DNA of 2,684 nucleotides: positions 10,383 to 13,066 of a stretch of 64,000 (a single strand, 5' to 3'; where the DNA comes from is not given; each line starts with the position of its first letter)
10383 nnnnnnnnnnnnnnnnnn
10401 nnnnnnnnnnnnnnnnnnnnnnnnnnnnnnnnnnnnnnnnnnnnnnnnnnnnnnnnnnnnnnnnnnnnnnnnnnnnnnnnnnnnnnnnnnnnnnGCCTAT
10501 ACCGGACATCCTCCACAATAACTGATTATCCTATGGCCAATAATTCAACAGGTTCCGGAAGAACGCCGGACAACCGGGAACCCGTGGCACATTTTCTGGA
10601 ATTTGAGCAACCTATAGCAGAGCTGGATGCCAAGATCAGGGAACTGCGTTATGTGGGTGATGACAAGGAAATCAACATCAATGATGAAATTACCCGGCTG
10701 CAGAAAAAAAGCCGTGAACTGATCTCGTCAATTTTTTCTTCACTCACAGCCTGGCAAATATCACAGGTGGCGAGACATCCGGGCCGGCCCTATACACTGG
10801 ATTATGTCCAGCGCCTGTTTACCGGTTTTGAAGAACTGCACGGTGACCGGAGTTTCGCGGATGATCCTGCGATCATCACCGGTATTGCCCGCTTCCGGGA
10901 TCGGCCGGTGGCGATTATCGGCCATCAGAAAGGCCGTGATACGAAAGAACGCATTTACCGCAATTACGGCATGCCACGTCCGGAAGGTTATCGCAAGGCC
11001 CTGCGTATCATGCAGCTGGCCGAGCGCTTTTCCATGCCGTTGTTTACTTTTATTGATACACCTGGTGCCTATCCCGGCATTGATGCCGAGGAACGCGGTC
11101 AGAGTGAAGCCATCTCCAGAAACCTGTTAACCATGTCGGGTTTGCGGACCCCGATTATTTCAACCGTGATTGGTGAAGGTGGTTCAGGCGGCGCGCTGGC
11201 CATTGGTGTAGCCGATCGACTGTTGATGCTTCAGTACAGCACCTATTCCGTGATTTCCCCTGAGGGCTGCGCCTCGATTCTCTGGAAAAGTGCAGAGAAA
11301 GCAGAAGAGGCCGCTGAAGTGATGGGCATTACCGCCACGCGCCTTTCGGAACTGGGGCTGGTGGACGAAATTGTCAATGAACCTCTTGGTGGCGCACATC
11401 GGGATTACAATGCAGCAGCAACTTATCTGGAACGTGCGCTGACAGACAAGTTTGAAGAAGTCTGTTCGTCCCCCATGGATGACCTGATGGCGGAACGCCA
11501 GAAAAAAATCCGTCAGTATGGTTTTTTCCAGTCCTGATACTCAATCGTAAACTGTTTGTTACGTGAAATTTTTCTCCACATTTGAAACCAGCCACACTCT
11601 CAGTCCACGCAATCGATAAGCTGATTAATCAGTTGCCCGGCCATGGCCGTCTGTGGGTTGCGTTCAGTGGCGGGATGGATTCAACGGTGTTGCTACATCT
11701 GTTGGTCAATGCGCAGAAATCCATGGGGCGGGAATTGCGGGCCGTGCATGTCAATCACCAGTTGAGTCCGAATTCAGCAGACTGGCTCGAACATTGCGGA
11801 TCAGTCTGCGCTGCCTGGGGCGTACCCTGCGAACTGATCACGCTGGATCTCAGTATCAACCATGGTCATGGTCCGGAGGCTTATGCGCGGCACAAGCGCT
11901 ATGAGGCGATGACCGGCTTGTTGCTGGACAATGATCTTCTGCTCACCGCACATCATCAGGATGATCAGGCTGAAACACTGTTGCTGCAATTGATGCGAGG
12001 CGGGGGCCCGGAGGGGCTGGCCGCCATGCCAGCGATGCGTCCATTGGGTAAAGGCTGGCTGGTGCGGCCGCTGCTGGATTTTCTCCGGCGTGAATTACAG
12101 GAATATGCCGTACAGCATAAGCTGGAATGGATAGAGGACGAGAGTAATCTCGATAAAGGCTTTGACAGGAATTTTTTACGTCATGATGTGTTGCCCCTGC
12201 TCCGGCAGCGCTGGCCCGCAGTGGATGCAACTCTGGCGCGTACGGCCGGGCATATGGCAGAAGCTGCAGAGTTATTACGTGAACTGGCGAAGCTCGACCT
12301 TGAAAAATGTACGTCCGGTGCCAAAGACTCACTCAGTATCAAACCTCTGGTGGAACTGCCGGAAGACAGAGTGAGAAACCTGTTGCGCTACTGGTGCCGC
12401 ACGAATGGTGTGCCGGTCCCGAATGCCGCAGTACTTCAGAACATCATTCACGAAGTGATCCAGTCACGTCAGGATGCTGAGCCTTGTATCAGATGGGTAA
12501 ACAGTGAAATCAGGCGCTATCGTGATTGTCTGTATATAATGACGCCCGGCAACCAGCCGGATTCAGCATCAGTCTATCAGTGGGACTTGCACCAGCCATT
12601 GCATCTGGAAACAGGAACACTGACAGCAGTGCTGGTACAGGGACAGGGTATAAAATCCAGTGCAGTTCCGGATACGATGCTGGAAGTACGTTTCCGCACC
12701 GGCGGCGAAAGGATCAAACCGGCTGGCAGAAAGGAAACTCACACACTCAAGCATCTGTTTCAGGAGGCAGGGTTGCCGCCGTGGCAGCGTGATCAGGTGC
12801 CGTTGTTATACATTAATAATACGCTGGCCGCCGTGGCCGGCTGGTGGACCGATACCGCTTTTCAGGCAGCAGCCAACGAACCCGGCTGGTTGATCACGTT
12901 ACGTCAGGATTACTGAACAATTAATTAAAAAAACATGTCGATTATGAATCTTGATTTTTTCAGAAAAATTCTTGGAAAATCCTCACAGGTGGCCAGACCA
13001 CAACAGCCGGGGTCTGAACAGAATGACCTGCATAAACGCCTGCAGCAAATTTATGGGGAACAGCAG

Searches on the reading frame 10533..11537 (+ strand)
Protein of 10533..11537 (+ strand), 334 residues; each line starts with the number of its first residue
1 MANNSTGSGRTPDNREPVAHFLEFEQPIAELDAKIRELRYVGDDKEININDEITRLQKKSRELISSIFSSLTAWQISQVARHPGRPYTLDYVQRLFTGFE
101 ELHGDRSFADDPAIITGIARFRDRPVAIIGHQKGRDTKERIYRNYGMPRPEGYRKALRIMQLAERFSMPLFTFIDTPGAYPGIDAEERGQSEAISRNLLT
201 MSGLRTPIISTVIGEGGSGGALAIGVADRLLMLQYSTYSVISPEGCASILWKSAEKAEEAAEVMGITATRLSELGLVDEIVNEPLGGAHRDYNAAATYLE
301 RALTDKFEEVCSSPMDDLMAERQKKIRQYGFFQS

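Call 32: search_protein_families(library=pfam, proteins=[window:10533-11537:+], max_evalue=0.00001)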
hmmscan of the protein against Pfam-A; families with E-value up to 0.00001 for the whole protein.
window:10533-11537:+ (334 aa): 2 families
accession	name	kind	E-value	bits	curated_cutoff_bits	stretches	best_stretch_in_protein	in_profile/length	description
PF03255.19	ACCA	-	6e-145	482.6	23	1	22-330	2-310/310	Acetyl co-enzyme A carboxylase carboxyltransferase-like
PF01039.27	Carboxyl_trans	-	1.5e-17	63.9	22.3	1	112-261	282-427/493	Carboxyl transferase domain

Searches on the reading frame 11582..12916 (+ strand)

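Call 32: search_protein_families(library=pfam, proteins=[window:11582-12916:+], max_evalue=0.00001)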
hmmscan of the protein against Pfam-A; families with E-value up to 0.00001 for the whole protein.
window:11582-12916:+ (444 aa): 3 families
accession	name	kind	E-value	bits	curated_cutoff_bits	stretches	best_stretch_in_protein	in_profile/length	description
PF01171.26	ATP_bind_3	-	7.1e-57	192.5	27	1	24-201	2-181/182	PP-loop family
PF11734.13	TilS_C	-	3.9e-28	97.1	22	1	367-438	1-72/74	TilS substrate C-terminal domain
PF09179.16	TilS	-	3.3e-20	72.6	21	1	251-318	1-67/67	TilS substrate binding domain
